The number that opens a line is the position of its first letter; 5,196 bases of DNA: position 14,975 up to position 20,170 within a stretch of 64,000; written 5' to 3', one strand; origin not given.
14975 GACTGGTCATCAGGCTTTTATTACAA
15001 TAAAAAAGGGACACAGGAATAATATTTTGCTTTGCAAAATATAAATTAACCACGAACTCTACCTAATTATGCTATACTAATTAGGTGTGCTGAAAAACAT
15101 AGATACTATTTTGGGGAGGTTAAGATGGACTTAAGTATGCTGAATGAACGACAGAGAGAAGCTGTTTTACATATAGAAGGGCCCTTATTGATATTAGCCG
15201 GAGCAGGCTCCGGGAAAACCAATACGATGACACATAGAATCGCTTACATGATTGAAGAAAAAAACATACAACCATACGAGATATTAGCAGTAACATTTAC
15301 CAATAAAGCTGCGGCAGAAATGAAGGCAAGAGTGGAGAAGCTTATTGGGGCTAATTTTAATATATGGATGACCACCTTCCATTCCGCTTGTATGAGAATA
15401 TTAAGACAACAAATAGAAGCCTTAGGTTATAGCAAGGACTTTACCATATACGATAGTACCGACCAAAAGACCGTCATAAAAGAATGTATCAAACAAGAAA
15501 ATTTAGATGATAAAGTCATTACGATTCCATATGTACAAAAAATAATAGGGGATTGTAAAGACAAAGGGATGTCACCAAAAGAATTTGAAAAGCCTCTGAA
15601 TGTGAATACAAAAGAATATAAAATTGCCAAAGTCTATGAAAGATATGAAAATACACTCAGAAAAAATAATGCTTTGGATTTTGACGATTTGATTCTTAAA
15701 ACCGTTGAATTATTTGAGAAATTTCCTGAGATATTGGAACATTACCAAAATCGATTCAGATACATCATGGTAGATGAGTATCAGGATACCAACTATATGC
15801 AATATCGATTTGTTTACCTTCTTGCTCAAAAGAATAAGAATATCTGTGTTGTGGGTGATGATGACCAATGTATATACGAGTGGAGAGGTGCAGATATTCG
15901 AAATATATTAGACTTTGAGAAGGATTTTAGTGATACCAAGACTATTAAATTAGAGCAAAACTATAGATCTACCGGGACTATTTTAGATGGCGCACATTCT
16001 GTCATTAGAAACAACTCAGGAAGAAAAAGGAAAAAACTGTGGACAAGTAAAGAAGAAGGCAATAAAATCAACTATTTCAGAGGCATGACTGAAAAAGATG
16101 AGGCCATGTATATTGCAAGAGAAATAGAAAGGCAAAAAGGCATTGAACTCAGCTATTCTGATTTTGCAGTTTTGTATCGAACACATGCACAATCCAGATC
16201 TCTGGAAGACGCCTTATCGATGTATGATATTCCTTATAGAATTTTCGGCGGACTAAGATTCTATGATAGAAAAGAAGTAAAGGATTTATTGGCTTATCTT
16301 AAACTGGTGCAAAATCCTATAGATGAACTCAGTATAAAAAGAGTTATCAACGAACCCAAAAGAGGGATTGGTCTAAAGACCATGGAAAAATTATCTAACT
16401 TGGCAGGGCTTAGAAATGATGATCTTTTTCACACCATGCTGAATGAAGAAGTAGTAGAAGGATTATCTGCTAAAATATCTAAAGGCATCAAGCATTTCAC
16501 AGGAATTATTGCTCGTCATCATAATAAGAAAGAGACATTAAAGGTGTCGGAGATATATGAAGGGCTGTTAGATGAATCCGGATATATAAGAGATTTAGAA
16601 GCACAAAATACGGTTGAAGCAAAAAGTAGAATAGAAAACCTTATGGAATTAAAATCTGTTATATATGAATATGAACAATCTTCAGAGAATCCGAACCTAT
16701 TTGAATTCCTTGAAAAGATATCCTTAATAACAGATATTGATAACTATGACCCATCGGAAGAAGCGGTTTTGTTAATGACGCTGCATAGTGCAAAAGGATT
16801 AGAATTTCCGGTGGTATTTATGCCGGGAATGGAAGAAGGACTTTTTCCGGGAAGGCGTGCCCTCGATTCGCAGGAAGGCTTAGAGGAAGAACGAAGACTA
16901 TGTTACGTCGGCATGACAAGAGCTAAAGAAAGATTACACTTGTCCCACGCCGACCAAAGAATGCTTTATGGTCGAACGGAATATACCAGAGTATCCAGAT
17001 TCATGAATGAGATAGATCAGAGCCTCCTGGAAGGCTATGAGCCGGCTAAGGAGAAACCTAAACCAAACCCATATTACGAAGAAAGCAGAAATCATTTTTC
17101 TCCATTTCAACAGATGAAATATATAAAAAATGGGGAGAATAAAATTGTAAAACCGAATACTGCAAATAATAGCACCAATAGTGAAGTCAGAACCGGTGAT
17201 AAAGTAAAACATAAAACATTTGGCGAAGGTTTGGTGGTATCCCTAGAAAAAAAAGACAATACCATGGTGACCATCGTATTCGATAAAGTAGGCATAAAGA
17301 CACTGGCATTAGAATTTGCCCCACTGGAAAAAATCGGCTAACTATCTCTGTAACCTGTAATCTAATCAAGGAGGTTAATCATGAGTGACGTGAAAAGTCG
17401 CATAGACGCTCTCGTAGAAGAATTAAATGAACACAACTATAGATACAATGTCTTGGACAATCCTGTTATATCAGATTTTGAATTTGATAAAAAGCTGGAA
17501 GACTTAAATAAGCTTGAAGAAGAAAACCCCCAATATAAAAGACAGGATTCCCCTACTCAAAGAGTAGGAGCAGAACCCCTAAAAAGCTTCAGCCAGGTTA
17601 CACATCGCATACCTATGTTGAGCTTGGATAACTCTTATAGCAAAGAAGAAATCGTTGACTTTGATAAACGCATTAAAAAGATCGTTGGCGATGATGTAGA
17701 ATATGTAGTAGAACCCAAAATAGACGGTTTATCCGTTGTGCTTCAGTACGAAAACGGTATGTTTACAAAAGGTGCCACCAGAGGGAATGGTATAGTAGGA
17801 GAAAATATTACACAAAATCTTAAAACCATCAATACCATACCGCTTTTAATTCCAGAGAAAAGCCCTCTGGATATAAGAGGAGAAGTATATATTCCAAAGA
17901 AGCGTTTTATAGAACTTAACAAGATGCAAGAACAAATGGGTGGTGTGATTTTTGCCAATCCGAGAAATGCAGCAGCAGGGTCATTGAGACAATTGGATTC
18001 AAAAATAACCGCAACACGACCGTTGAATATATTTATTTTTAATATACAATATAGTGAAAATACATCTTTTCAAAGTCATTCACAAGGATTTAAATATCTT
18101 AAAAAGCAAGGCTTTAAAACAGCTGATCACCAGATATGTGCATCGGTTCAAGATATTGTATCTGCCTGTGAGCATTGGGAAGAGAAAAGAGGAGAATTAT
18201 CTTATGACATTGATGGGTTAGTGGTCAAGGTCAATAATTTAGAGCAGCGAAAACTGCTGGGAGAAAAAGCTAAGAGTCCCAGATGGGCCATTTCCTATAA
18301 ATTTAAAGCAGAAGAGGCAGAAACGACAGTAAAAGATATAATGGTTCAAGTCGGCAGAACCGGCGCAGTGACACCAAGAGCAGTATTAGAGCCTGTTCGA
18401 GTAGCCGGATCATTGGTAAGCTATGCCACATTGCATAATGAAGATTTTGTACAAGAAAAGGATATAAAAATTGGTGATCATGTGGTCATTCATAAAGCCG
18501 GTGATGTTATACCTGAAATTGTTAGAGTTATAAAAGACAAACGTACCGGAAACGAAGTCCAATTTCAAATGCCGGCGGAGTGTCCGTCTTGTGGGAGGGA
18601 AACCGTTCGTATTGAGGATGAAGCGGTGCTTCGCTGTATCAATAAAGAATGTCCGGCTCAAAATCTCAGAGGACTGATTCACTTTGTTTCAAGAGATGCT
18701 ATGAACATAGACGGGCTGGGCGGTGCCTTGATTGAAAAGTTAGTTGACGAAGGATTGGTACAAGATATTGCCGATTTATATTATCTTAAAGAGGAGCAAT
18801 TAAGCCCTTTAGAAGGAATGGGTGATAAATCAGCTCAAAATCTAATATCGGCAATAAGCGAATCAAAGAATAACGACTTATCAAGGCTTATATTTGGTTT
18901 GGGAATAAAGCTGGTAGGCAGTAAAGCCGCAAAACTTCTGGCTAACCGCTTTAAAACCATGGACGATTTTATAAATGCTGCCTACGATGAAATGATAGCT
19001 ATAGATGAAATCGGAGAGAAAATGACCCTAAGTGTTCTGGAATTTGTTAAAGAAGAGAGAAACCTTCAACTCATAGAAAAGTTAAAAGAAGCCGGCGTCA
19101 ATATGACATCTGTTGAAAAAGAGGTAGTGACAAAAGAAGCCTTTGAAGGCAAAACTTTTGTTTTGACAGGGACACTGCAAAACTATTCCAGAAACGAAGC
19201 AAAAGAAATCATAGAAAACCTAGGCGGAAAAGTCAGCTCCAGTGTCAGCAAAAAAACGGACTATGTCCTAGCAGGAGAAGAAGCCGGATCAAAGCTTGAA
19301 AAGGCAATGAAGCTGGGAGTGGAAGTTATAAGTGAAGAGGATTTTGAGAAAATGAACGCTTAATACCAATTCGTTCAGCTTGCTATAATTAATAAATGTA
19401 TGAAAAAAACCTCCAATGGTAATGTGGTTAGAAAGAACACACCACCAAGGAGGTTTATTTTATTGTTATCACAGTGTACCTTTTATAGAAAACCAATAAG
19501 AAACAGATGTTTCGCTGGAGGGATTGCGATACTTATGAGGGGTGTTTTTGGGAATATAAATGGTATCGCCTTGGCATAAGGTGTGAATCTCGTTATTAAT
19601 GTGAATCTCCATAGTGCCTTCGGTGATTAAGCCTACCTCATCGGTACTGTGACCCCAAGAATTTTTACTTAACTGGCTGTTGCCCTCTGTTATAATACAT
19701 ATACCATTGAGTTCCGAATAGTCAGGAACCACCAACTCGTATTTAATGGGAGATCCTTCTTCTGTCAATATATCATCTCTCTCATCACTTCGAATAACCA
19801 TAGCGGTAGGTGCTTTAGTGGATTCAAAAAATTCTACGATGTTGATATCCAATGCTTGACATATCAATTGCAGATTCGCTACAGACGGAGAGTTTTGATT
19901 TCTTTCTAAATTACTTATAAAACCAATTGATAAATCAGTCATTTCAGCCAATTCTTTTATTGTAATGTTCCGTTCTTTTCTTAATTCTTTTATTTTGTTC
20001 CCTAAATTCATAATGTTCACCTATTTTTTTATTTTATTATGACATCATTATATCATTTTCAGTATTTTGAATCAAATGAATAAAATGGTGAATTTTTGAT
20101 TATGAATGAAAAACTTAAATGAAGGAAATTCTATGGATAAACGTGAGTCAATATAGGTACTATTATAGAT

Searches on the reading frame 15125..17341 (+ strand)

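Call 61: search_protein_families(library=pfam, proteins=[window:15125-17341:+], max_evalue=0.00001)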
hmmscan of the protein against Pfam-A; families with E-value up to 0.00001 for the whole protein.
window:15125-17341:+ (738 aa): 6 families
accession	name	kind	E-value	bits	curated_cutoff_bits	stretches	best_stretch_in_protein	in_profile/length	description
PF00580.27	UvrD-helicase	-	1.4e-98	330.4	23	1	6-268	1-270/271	UvrD/REP helicase N-terminal domain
PF13361.12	UvrD_C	-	3e-77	260.8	25.6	1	274-609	1-348/350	UvrD-like helicase C-terminal domain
PF13245.12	AAA_19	-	5.7e-23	82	25.1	1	10-252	1-132/134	AAA domain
PF21196.3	PcrA_UvrD_tudor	-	8.9e-12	45.1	23.9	1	691-736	2-48/48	PcrA/UvrD tudor domain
PF13538.12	UvrD_C_2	-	1.6e-09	37.9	27.4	1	549-606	3-51/52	UvrD-like helicase C-terminal domain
PF13604.12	AAA_30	-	3.9e-07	30.4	27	0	6-70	2-66/191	AAA domain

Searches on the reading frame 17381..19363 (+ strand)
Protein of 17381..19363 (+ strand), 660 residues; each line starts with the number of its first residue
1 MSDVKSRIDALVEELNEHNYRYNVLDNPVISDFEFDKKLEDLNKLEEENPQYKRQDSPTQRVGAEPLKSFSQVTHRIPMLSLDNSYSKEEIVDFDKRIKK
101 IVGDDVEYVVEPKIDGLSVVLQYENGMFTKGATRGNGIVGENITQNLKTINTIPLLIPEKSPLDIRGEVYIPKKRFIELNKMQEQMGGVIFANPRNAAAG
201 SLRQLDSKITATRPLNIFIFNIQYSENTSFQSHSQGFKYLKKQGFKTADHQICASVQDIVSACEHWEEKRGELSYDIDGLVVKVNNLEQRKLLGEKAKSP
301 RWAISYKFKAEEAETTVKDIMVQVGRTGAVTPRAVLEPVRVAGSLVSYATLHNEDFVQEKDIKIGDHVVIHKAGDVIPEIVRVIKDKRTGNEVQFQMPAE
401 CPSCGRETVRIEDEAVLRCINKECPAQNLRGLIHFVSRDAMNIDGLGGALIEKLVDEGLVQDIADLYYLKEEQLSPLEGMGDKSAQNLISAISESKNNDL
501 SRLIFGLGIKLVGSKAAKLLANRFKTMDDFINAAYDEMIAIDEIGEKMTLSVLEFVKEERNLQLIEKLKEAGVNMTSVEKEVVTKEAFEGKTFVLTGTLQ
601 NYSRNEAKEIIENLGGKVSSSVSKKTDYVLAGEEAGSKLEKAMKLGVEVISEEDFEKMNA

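Call 62: search_protein_families(library=pfam, proteins=[window:17381-19363:+], max_evalue=0.00001)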
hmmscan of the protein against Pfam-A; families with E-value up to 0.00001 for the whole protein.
window:17381-19363:+ (660 aa): 8 families
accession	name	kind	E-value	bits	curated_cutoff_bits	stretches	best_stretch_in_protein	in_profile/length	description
PF01653.23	DNA_ligase_aden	-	4.5e-91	305.3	27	1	69-311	3-253/253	NAD-dependent DNA ligase adenylation domain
PF03120.22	DNA_ligase_OB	-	5.8e-35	119.4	32.9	1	314-391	1-78/79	NAD-dependent DNA ligase OB-fold domain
PF12826.13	HHH_2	-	5.8e-21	74.9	27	1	502-565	1-64/64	Helix-hairpin-helix motif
PF00533.33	BRCT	-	1.1e-17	64.5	21.3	1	587-655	5-74/78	BRCA1 C Terminus (BRCT) domain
PF14520.12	HHH_5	-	1.4e-11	45.1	27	1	439-492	3-55/57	Helix-hairpin-helix domain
PF03119.21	DNA_ligase_ZBD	-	1.9e-10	40.8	25.8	1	400-426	1-27/27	NAD-dependent DNA ligase C4 zinc finger domain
PF16589.12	BRCT_2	-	9.4e-08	32.7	27.3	1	588-653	3-68/86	BRCT domain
PF12738.14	PTCB-BRCT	-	1.5e-06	28.6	22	1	595-651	5-60/63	twin BRCT domain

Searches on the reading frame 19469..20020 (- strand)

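Call 62: search_protein_families(library=pfam, proteins=[window:19469-20020:-], max_evalue=0.00001)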
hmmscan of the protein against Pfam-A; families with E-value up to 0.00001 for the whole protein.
window:19469-20020:- (183 aa): 5 families
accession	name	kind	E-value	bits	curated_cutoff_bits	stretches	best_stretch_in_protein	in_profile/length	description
PF01381.28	HTH_3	-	6.3e-15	55.4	23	1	10-64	1-55/55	Helix-turn-helix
PF07883.17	Cupin_2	-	1.1e-12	47.9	27.2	1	121-172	14-64/70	Cupin domain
PF12844.13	HTH_19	-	8.5e-12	45.2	30.2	1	7-65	1-59/64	Helix-turn-helix domain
PF13443.12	HTH_26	-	7e-11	42.7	22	1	9-66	1-59/63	Cro/C1-type HTH DNA-binding domain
PF02311.25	AraC_binding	-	2.8e-08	34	21.1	1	107-181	4-78/135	AraC-like ligand binding domain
